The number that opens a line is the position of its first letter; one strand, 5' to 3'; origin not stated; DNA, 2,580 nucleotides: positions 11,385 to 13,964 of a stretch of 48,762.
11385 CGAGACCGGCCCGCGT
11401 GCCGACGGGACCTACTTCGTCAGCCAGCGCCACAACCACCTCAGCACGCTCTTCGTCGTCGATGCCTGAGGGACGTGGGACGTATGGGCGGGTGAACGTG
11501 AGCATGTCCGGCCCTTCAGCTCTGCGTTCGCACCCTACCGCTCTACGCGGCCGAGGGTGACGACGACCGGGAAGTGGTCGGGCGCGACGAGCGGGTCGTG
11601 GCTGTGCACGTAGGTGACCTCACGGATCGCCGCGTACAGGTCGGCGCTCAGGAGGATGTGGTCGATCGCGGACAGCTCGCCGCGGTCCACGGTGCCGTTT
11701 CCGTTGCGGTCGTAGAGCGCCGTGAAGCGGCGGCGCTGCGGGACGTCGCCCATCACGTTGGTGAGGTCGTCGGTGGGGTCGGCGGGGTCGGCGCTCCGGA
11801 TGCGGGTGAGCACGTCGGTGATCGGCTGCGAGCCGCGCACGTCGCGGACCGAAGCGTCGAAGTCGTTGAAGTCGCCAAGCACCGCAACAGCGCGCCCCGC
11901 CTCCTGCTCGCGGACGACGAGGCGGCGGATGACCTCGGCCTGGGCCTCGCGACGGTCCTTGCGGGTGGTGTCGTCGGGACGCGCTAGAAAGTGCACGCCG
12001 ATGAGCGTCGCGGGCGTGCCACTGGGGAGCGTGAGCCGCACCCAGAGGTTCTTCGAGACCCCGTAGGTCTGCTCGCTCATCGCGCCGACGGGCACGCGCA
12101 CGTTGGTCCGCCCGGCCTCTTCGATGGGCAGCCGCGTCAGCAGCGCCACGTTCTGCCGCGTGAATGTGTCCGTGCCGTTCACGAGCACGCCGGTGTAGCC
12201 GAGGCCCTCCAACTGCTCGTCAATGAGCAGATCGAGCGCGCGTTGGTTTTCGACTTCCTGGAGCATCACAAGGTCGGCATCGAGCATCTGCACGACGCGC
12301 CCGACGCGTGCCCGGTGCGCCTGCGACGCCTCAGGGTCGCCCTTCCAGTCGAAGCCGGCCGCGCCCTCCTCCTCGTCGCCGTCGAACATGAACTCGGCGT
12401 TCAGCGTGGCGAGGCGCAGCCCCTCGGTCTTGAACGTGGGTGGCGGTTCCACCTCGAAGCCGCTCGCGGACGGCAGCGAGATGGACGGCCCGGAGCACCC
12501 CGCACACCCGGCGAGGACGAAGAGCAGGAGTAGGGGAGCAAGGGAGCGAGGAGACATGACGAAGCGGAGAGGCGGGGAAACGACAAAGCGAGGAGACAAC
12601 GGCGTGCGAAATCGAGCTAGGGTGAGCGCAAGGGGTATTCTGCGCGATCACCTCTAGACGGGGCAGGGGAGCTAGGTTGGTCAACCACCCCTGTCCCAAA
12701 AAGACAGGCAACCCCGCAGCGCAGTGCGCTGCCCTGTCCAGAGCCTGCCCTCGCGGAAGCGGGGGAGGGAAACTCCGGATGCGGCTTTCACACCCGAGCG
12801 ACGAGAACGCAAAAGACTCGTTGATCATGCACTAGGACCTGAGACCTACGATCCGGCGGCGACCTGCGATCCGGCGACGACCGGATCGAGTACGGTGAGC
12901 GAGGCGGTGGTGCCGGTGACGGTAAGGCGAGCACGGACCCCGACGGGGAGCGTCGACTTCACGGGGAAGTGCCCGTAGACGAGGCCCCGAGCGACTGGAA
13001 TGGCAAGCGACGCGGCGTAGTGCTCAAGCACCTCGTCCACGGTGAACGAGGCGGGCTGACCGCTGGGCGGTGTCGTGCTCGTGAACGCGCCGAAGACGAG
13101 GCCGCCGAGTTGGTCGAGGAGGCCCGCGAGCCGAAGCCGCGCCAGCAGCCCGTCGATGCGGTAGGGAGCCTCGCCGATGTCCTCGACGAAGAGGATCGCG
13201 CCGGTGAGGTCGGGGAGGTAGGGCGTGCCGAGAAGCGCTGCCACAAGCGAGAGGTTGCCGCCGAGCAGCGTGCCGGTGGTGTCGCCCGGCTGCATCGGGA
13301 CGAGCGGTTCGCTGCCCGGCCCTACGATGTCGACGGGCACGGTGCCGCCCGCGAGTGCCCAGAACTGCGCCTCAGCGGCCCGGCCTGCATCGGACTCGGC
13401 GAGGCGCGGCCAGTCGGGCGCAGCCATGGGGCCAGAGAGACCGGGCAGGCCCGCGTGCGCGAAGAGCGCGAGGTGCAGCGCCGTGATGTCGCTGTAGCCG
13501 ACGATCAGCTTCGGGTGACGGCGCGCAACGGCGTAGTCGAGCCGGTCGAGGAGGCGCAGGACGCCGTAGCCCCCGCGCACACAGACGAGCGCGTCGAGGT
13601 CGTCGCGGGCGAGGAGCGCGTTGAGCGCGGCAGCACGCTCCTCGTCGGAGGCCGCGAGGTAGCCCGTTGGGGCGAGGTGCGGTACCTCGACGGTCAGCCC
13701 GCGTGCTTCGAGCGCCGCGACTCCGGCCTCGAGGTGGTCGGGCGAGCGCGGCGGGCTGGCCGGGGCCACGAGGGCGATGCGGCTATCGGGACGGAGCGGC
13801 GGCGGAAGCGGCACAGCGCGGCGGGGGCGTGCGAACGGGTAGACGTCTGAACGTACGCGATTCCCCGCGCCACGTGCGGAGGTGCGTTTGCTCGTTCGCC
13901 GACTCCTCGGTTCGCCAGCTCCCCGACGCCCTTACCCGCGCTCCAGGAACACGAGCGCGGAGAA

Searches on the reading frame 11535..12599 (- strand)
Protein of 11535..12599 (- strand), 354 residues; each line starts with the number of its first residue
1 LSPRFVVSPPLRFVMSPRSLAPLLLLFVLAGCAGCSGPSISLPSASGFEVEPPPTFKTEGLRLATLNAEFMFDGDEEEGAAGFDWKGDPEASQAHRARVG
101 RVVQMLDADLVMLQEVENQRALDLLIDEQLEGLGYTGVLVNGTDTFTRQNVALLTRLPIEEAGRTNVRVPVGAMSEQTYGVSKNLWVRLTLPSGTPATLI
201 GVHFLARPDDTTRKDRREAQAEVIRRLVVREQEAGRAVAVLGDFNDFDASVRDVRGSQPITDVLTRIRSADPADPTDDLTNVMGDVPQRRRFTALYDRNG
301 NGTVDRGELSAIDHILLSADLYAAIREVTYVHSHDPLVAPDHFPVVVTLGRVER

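Call 86: search_protein_families(library=pfam, proteins=[window:11535-12599:-], max_evalue=0.001)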
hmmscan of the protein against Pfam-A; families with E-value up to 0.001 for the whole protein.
window:11535-12599:- (354 aa): 1 family
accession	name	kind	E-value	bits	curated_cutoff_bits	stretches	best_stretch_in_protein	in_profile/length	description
PF03372.29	Exo_endo_phos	-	3e-13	50.5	24.5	1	86-323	9-208/225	Endonuclease/Exonuclease/phosphatase family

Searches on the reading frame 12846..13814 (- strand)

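Call 86: search_protein_families(library=pfam, proteins=[window:12846-13814:-], max_evalue=0.001)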
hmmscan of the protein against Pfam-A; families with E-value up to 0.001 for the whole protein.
window:12846-13814:- (322 aa): 2 families
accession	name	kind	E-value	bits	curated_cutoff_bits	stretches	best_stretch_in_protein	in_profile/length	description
PF02016.21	Peptidase_S66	-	5.9e-35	120.5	25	1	13-127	1-120/121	LD-carboxypeptidase N-terminal domain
PF17676.7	Peptidase_S66C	-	5.6e-32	111.3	23.7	1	180-297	1-120/120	LD-carboxypeptidase C-terminal domain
